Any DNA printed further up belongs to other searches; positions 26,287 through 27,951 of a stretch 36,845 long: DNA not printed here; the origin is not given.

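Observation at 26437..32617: B12-radical SAM + YdjC deacetylase + polyprenyl-phosphate GT2 + GT-C (+ acyltransferase) operon: Arn/Lgm-style lipid-carrier aminosugar delivery with an added radical tailoring step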

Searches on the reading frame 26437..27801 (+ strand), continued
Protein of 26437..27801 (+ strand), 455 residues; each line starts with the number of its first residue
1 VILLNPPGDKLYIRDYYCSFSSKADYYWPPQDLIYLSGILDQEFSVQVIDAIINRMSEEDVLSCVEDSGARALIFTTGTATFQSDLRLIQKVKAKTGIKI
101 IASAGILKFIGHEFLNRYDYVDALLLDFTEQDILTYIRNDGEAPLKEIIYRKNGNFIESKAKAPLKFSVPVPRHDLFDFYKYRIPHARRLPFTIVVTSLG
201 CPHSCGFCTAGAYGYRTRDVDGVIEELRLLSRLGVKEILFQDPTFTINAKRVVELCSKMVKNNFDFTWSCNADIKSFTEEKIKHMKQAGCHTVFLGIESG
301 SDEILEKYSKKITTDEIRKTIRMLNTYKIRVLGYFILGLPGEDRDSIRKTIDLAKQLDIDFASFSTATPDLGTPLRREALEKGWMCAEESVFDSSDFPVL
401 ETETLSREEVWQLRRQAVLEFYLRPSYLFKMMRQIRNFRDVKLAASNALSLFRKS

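Call 27: find_related_loci(query=A2, collection=genome_contigs, flank=10000)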
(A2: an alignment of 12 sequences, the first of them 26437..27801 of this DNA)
Query A2 (455 aa) in genome_contigs; peptide patterns used: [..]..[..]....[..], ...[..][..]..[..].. (x = any residue, [..] = any of these).
599 stretches matched a pattern (row limit reached: there are more); 446 encode a relative of the query (tblastn E <= 1e-3); the best 80 are kept; 80 distinct loci.
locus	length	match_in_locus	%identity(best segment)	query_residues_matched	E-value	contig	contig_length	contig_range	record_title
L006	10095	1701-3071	80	1-455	0e+0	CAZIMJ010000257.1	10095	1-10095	MAG TPA_asm: uncultured Eubacteriales bacterium isolate SRP185410_co1_364 genome assembly, contig: k141_1039000, whole g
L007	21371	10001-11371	77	1-455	0e+0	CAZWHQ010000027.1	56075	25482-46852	MAG TPA_asm: uncultured Eubacteriales bacterium isolate binchicken_co275_153 genome assembly, contig: NODE_471_length_56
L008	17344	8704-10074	76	1-455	0e+0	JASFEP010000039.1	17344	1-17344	MAG: Candidatus Aminicenantes bacterium isolate D0606M12metaG_Bin_51 D0606M12metaG_FD_scaffold_717_c1, whole genome shot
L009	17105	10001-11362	65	1-454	0e+0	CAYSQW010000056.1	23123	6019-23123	MAG TPA_asm: uncultured Eubacteriales bacterium isolate binchicken_co334_31 genome assembly, contig: NODE_3675_length_23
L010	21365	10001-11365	64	1-454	0e+0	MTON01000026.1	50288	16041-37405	MAG: Candidatus Aminicenantes bacterium JdFR-78 JGI24020J35080_1000273, whole genome shotgun sequence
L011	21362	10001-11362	56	1-454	0e+0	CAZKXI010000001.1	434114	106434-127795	MAG TPA_asm: uncultured Eubacteriales bacterium isolate binchicken_co66_49 genome assembly, contig: NODE_12_length_43411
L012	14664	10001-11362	58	1-454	2e-180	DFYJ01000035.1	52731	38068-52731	MAG TPA_asm: Candidatus Aminicenantes bacterium UBA4085 UBA4085_contig_19226, whole genome shotgun sequence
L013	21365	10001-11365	59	1-454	5e-180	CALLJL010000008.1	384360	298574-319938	MAG: uncultured bacterium isolate S1_Bin_METABAT__328_1 genome assembly, contig: c_000001379762, whole genome shotgun se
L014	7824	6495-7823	58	1-442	5e-179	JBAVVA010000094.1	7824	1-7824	MAG: Candidatus Aminicenantales bacterium isolate MFD01683_ilm_asm_bin15 k127_192011, whole genome shotgun sequence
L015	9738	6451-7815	55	1-454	7e-166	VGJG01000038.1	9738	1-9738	MAG: Candidatus Aminicenantes bacterium isolate M_DeepCast_400m_m2_293 M_DeepCast_400m_m2_293_Ga0194112_10013759, whole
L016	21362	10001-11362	46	1-454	3e-141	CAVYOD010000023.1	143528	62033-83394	MAG: Candidatus Aminicenantes bacterium isolate MFD04408.bin.2.57 genome assembly, contig: contig_41203, whole genome sh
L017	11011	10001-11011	62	1-336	5e-137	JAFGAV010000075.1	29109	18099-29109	MAG: Candidatus Aminicenantes bacterium isolate Zod_maxbin.0345_1 k87_4070301, whole genome shotgun sequence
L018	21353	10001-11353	46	1-452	4e-136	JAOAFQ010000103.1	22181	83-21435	MAG: Candidatus Aminicenantes bacterium isolate SKW293 k141_1662401, whole genome shotgun sequence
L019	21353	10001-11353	43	1-452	2e-131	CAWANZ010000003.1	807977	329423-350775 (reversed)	MAG: Candidatus Aminicenantes bacterium isolate MFD03899.bin.2.42 genome assembly, contig: contig_3086, whole genome sho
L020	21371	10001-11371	43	1-455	3e-131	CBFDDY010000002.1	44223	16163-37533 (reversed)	MAG TPA_asm: uncultured bacterium isolate SRR26215676_concoct_178 genome assembly, contig: ERZ25073495.142, whole genome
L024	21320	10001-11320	43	1-440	1e-120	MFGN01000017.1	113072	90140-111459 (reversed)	MAG: Candidatus Falkowbacteria bacterium RIFOXYD12_FULL_34_57 rifoxyd3_full_scaffold_30, whole genome shotgun sequence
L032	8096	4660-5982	39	2-455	3e-104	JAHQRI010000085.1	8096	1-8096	MAG: Candidatus Omnitrophota bacterium isolate Go_SlDig_bin_476 Go_SlDig_28057_length_8096_cov_3.922826, whole genome sh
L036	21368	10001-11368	36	1-454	3e-97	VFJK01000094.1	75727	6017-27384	MAG: Geobacter sp. isolate Bin_37_8 c_000004346309, whole genome shotgun sequence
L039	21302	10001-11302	38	1-428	4e-91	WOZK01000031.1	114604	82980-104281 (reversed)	MAG: Candidatus Omnitrophota bacterium isolate WOFB22 NODE_37_length_114604_cov_62.916219, whole genome shotgun sequence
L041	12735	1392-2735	37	1-443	1e-89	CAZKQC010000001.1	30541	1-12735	MAG TPA_asm: uncultured Planctomycetales bacterium isolate SRP098346_co1_321 genome assembly, contig: NODE_1057_length_3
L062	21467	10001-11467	28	1-449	5e-61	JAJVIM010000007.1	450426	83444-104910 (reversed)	MAG: Anaerolineae bacterium isolate Bin_81R c_000000000033_partial_0_450426, whole genome shotgun sequence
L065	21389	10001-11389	31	1-438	2e-59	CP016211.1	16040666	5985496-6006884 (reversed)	Minicystis rosea strain DSM 24000 chromosome, complete genome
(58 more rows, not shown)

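Call 30: search_solved_structures(query=A2, max_evalue=0.001)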
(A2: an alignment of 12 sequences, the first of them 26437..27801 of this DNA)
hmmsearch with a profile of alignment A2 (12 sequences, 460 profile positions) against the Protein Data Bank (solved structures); distinct sequences matched with E-value up to 0.001: 15.
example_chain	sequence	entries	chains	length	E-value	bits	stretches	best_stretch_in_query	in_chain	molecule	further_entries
6fd2_B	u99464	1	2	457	8e-50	172.8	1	174-415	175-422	Putative apramycin biosynthetic oxidoreductase 4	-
9ccb_A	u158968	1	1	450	4.4e-21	78.1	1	201-383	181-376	Radical SAM core domain-containing protein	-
6wte_A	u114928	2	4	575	5.7e-17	64.5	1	190-370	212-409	B12-binding domain-containing protein | Tryptophan-C2-methyltransferase containing B12-binding domain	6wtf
5ul2_A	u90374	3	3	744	1.4e-10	43.4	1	49-341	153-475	OxsB protein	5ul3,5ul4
4jc0_A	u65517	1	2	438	2.4e-09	39.4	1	191-364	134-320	Ribosomal protein S12 methylthiotransferase RimO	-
2qgq_A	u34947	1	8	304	3.4e-09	38.9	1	194-364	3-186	Protein TM_1862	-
7kdx_A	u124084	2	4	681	9.4e-08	34.1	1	91-355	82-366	Methyltransferase TokK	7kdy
9n1b_A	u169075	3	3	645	6.6e-06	28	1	197-364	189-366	Radical SAM protein | Radical SAM enzyme CysS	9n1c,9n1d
9p2u_A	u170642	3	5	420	2.5e-05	26.1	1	279-398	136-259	Radical S-adenosylmethionine methyltransferase NocN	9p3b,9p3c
6iaz_A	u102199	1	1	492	0.00017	23.4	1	279-352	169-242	Histone acetyltransferase, ELP3 family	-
6iad_A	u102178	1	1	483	0.00027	22.8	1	279-352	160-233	Histone acetyltransferase, ELP3 family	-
5l7l_A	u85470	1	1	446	0.00064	21.5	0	282-349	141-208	ELP3 family, ELP3 family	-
6ia6_A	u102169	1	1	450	0.00067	21.4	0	282-349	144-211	ELP3 family, ELP3 family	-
5l7j_A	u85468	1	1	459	0.00068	21.4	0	282-349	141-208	ELP3 family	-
6ia8_A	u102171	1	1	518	0.00089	21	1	279-352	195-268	Histone acetyltransferase, ELP3 family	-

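Call 43: search_protein_families(library=pfam, proteins=[L036:1589-2977:+, L036:3890-5086:+, L036:5119-6084:+, L036:6188-7861:+, L036:7986-8948:+, L036:8954-9973:+, L036:11592-12167:+, L036:12285-14204:+, L036:14360-15952:+, L036:480-1595:+], max_evalue=0.0001)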
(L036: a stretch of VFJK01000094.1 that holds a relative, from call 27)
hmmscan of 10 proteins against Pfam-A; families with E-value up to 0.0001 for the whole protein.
L036:1589-2977:+ (463 aa): 0 families

L036:3890-5086:+ (399 aa): 7 families
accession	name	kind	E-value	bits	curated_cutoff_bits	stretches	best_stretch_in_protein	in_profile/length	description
PF00534.26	Glycos_transf_1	-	1.9e-30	106.1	26.4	1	206-372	2-171/172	Glycosyl transferases group 1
PF13692.12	Glyco_trans_1_4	-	4.7e-28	98.7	27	1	221-359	3-142/142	Glycosyl transferases group 1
PF13579.12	Glyco_trans_4_4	-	5.5e-14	53.2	29.7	1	37-177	7-147/158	Glycosyl transferase 4-like domain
PF20706.3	GT4-conflict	-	2.7e-13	50.1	26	1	211-333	190-321/385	Family 4 Glycosyltransferase in conflict systems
PF13439.12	Glyco_transf_4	-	2.8e-09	37.7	28.5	1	36-177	7-154/170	Glycosyltransferase Family 4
PF13477.12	Glyco_trans_4_2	-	5.7e-08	33.5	23.4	1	22-143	1-118/139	Glycosyl transferase 4-like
PF13524.12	Glyco_trans_1_2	-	2.3e-05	24.8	25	1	250-388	14-143/144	Glycosyl transferase-like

L036:5119-6084:+ (322 aa): 8 families
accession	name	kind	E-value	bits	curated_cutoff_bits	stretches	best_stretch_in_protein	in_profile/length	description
PF01370.27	Epimerase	-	1.3e-34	120.1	20.9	1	5-231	1-237/240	NAD dependent epimerase/dehydratase family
PF01073.25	3Beta_HSD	-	3.3e-27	95.7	22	1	6-235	1-250/280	3-beta hydroxysteroid dehydrogenase/isomerase family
PF07993.18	NAD_binding_4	-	3.3e-22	79.3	20.1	1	59-183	81-216/258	Male sterility protein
PF16363.11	GDP_Man_Dehyd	-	6.5e-22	78.9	27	1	6-310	1-330/332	GDP-mannose 4,6 dehydratase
PF04321.23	RmlD_sub_bind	-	3.1e-18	66.3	27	1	4-202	2-179/287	RmlD substrate binding domain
PF13460.12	NAD_binding_10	-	1.4e-13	51.5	27.2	1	9-172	1-144/184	NAD(P)H-binding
PF02719.21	Polysacc_synt_2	-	2.4e-10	40.5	20.2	1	5-119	1-128/293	Polysaccharide biosynthesis protein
PF05368.20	NmrA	-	6.2e-06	26.4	27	1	1-127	1-114/298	NmrA-like family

L036:6188-7861:+ (558 aa): 0 families

L036:7986-8948:+ (321 aa): 1 family
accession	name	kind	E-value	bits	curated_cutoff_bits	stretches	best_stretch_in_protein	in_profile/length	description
PF00535.33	Glycos_transf_2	-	5.9e-31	108.1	23.3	1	10-170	1-164/168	Glycosyl transferase family 2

L036:8954-9973:+ (340 aa): 7 families
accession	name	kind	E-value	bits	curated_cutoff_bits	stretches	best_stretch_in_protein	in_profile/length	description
PF01370.27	Epimerase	-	5.4e-35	121.4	20.9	1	14-241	1-240/240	NAD dependent epimerase/dehydratase family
PF01073.25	3Beta_HSD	-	5.4e-18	65.4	22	1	16-196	2-195/280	3-beta hydroxysteroid dehydrogenase/isomerase family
PF07993.18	NAD_binding_4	-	4e-15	56.1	20.1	1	66-189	79-210/258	Male sterility protein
PF13460.12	NAD_binding_10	-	5.7e-14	52.8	27.2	1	18-184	1-148/184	NAD(P)H-binding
PF16363.11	GDP_Man_Dehyd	-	7.7e-14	52.3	27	1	16-177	2-178/332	GDP-mannose 4,6 dehydratase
PF04321.23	RmlD_sub_bind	-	7.8e-11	42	27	1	14-167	3-140/287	RmlD substrate binding domain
PF05368.20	NmrA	-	6.9e-06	26.3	27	1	14-92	5-79/298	NmrA-like family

L036:11592-12167:+ (192 aa): 1 family
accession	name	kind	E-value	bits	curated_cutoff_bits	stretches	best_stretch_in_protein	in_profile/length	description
PF02397.22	Bac_transf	-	5.9e-56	189.3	27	1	8-186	1-179/179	Bacterial sugar transferase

L036:12285-14204:+ (640 aa): 7 families
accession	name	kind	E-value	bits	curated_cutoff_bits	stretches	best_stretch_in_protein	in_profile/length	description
PF02719.21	Polysacc_synt_2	-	2e-118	395.3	20.2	1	282-563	1-290/293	Polysaccharide biosynthesis protein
PF01370.27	Epimerase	-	1.5e-22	80.7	20.9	1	282-488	1-222/240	NAD dependent epimerase/dehydratase family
PF13727.12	CoA_binding_3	-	6.9e-22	78.7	25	1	58-237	2-175/175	CoA-binding domain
PF04321.23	RmlD_sub_bind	-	1.1e-16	61.2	27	1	281-451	2-157/287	RmlD substrate binding domain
PF16363.11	GDP_Man_Dehyd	-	3.2e-11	43.7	27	1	283-407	1-131/332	GDP-mannose 4,6 dehydratase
PF01073.25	3Beta_HSD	-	2.1e-10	40.5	22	1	283-423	1-137/280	3-beta hydroxysteroid dehydrogenase/isomerase family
PF00106.31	adh_short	-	1.8e-07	31.3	26.6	1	280-354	1-72/195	short chain dehydrogenase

L036:14360-15952:+ (531 aa): 1 family
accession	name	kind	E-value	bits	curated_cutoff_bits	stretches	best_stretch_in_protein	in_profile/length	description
PF14052.12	Caps_assemb_Wzi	-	4.1e-113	378.8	30.1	1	153-520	2-391/392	Capsule assembly protein Wzi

L036:480-1595:+ (372 aa): 3 families
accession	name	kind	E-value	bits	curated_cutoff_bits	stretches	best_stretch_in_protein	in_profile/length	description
PF13692.12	Glyco_trans_1_4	-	3.9e-25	89.2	27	1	182-329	2-140/142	Glycosyl transferases group 1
PF00534.26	Glycos_transf_1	-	1.2e-22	80.7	26.4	1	180-332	14-159/172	Glycosyl transferases group 1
PF13524.12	Glyco_trans_1_2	-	9.1e-05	22.9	25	0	243-358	30-141/144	Glycosyl transferase-like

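Call 44: search_protein_families(library=pfam, proteins=[L039:4285-6687:+, L039:6842-8470:+, L039:8578-9339:+, L039:9339-9992:+, L039:11383-12228:+, L039:12221-13642:+, L039:13815-15125:+, L039:15153-17813:+, L039:17870-18847:+, L062:8627-9829:+], max_evalue=0.0001)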
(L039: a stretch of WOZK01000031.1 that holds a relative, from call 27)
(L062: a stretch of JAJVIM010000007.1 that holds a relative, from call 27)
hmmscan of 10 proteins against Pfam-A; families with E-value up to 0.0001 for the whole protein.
L039:4285-6687:+ (801 aa): 5 families
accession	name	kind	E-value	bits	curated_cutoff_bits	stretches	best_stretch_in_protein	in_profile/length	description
PF13603.12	tRNA-synt_1_2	-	5.2e-62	209.1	25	1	219-407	1-184/185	Leucyl-tRNA synthetase, editing domain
PF00133.28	tRNA-synt_1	-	6.3e-56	190.3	22.7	2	13-244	2-246/414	tRNA synthetases class I (I, L, M and V)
PF09334.17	tRNA-synt_1g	-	3.4e-32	112.1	20.1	2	39-179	7-144/391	tRNA synthetases class I (M)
PF08264.19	Anticodon_1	-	2.3e-24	86.4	25.1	1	651-763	4-144/148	Anticodon-binding domain of tRNA ligase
PF01406.26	tRNA-synt_1e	-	2.9e-08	33.9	27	0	567-628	238-298/301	tRNA synthetases class I (C) catalytic domain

L039:6842-8470:+ (543 aa): 1 family
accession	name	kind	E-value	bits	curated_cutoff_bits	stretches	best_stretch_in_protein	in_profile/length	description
PF03772.21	Competence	-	1.6e-52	179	23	1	297-542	1-244/270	Competence protein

L039:8578-9339:+ (254 aa): 2 families
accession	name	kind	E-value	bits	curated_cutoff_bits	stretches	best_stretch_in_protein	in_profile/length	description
PF00535.33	Glycos_transf_2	-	5.9e-27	95.1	23.3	1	21-182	1-164/168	Glycosyl transferase family 2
PF13641.12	Glyco_tranf_2_3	-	2.5e-05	24.9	27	1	20-138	3-123/230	Glycosyltransferase like family 2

L039:9339-9992:+ (218 aa): 9 families
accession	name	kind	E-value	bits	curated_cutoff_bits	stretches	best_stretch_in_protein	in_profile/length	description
PF13847.12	Methyltransf_31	-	1e-15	58.1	27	1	42-147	6-113/145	Methyltransferase domain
PF13649.12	Methyltransf_25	-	1.8e-14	54.6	27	1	43-139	1-97/97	Methyltransferase domain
PF08241.18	Methyltransf_11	-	1.5e-10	42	21.2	1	44-142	1-94/95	Methyltransferase domain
PF05175.20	MTS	-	1.8e-10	41.1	23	1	39-111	31-103/170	Methyltransferase small domain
PF08242.18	Methyltransf_12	-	2.6e-10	41.3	30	1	44-141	1-98/98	Methyltransferase domain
PF13489.12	Methyltransf_23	-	2.7e-08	34.2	27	1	33-153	16-126/164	Methyltransferase domain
PF00891.24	Methyltransf_2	-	3.5e-07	30.2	22.3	1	42-145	65-166/210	O-methyltransferase domain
PF13679.12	Methyltransf_32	-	1.3e-05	25.6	27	1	42-98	28-89/143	Methyltransferase domain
PF01209.24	Ubie_methyltran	-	9.5e-05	22.3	20.1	0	42-146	50-154/233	ubiE/COQ5 methyltransferase family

L039:11383-12228:+ (282 aa): 1 family
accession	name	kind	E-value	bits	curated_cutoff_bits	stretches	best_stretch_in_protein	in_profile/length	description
PF04794.17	YdjC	-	2.5e-50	172.2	29.7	1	2-265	5-266/266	YdjC-like protein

L039:12221-13642:+ (474 aa): 2 families
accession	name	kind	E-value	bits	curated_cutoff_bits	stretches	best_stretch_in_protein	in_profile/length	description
PF04055.27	Radical_SAM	-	5.2e-16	59.7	29.5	1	210-371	3-166/166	Radical SAM superfamily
PF02310.24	B12-binding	-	1.2e-07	32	32.1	1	40-149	13-121/121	B12 binding domain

L039:13815-15125:+ (437 aa): 2 families
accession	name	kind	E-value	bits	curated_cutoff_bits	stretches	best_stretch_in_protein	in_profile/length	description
PF04055.27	Radical_SAM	-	2.2e-21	77.2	29.5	1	185-345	2-164/166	Radical SAM superfamily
PF02310.24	B12-binding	-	6.5e-13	49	32.1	1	18-121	10-119/121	B12 binding domain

L039:15153-17813:+ (887 aa): 0 families

L039:17870-18847:+ (326 aa): 6 families
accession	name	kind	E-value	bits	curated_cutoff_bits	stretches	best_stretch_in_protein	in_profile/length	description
PF13174.12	TPR_6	-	6.7e-22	77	26.3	0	95-126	2-33/33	Tetratricopeptide repeat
PF13525.12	YfiO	-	1.1e-15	58.4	25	1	234-320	100-186/203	Outer membrane lipoprotein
PF13428.12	TPR_14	-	2.8e-13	49.6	23.5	0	57-92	2-37/44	Tetratricopeptide repeat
PF07719.23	TPR_2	-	4e-10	39.5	27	0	96-124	4-32/34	Tetratricopeptide repeat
PF13432.12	TPR_16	-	2e-09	38.1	32.7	0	71-126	12-64/65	Tetratricopeptide repeat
PF13181.12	TPR_8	-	8.6e-05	22.8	25.7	0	279-306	5-32/34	Tetratricopeptide repeat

L062:8627-9829:+ (401 aa): 3 families
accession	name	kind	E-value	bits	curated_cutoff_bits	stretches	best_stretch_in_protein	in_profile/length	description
PF00535.33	Glycos_transf_2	-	9.9e-33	113.9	23.3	1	6-168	1-163/168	Glycosyl transferase family 2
PF13641.12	Glyco_tranf_2_3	-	1.8e-07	31.9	27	1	5-119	3-119/230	Glycosyltransferase like family 2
PF10111.15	Glyco_tranf_2_2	-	1.4e-06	28.5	27.3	1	6-101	1-96/276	Glycosyltransferase like family 2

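Call 59: search_protein_families(library=pfam, proteins=[L062:7230-7862:+, L062:7859-8611:+, L062:11591-13657:+, L062:13761-14756:+, L062:14787-16721:+, L024:5073-6758:+, L024:11370-12077:+, L024:12073-13797:+, L024:13827-14783:+, L024:4165-5061:+], max_evalue=0.01)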
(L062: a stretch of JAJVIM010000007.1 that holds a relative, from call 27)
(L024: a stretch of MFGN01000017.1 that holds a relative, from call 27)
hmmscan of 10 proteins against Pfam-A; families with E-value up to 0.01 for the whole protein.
L062:7230-7862:+ (211 aa): 5 families
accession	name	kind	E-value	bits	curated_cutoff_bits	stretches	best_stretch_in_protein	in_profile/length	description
PF13242.12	Hydrolase_like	-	1.4e-16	60.6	22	1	109-180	2-72/75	HAD-hyrolase-like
PF00702.32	Hydrolase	-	5.4e-14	53.5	26.4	1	39-148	100-191/191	haloacid dehalogenase-like hydrolase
PF13419.12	HAD_2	-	6.1e-09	36.7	23.8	1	105-153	129-177/178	Haloacid dehalogenase-like hydrolase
PF08645.17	PNK3P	-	1.8e-07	31.4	22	1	33-140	24-129/161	Polynucleotide kinase 3 phosphatase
PF13344.12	Hydrolase_6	-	0.00025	21.5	27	1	14-68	1-45/101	Haloacid dehalogenase-like hydrolase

L062:7859-8611:+ (251 aa): 2 families
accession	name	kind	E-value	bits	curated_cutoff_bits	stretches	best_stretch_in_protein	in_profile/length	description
PF00132.30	Hexapep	-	6.4e-19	67.2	27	2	174-208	1-35/36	Bacterial transferase hexapeptide (six repeats)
PF14602.12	Hexapep_2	-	1e-13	51.1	27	1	175-209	2-34/34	Hexapeptide repeat of succinyl-transferase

L062:11591-13657:+ (689 aa): 3 families
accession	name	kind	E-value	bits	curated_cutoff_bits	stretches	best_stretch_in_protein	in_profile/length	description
PF07676.18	PD40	-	1.2e-09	38.3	20.9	1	563-592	8-38/38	WD40-like Beta Propeller Repeat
PF00930.27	DPPIV_N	-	0.00018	20.8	22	1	476-607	14-139/354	Dipeptidyl peptidase IV (DPP IV) N-terminal region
PF05901.16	Excalibur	-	0.00028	21.6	22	1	643-680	2-35/36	Excalibur calcium-binding domain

L062:13761-14756:+ (332 aa): 2 families
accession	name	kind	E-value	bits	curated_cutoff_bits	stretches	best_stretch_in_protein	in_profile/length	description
PF00288.32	GHMP_kinases_N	-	5.4e-13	49.4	22.3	1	77-155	15-87/87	GHMP kinases N terminal domain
PF08544.19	GHMP_kinases_C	-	3.3e-08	34.2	21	1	230-304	3-78/85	GHMP kinases C terminal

L062:14787-16721:+ (645 aa): 6 families
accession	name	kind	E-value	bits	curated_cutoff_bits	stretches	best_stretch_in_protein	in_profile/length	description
PF12728.13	HTH_17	-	8.1e-13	48.9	27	1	563-612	1-50/51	Helix-turn-helix domain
PF02706.20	Wzz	-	1.3e-05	25.8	25.5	1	2-77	4-79/91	Chain length determinant protein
PF01656.29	CbiA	-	0.0016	18.8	25.4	0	340-519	9-84/125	CobQ/CobB/MinD/ParA nucleotide binding domain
PF21531.3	Rv2175c_wHTH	-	0.0025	18.2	27.1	1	561-597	13-49/57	DNA-binding protein Rv2175c, wHTH domain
PF00376.29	MerR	-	0.0061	16.8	28.2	0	568-591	4-27/38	MerR family regulatory protein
PF13614.12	AAA_31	-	0.0079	16.6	27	1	366-503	27-165/177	AAA domain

L024:5073-6758:+ (562 aa): 1 family
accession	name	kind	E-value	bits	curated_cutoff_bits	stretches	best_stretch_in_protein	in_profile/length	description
PF13231.12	PMT_2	-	3.3e-09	37.6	26.1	1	106-252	3-148/160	Dolichyl-phosphate-mannose-protein mannosyltransferase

L024:11370-12077:+ (236 aa): 3 families
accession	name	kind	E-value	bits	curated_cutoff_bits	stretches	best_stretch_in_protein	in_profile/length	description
PF00535.33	Glycos_transf_2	-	1.2e-21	77.8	23.3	1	5-167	1-164/168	Glycosyl transferase family 2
PF13641.12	Glyco_tranf_2_3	-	1.6e-05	25.5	27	1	4-95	3-96/230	Glycosyltransferase like family 2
PF10111.15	Glyco_tranf_2_2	-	0.00052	20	27.3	1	5-105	1-96/276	Glycosyltransferase like family 2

L024:12073-13797:+ (575 aa): 1 family
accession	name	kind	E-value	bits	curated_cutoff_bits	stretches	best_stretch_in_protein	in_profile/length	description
PF11992.13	TgpA_N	-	0.0092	15.4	30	0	296-413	65-140/333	TgpA N-terminal domain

L024:13827-14783:+ (319 aa): 2 families
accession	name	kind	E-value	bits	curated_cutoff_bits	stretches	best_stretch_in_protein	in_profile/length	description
PF04055.27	Radical_SAM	-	1.6e-11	45.1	29.5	1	35-151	3-116/166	Radical SAM superfamily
PF13186.11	SPASM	-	8.4e-06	26.4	21.5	1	262-310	8-66/67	Iron-sulfur cluster-binding domain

L024:4165-5061:+ (299 aa): 2 families
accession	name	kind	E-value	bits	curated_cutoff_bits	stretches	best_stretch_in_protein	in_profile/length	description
PF04055.27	Radical_SAM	-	1.9e-21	77.4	29.5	1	8-165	3-166/166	Radical SAM superfamily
PF13353.11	Fer4_12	-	0.0008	20.2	22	1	12-91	15-97/137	4Fe-4S single cluster domain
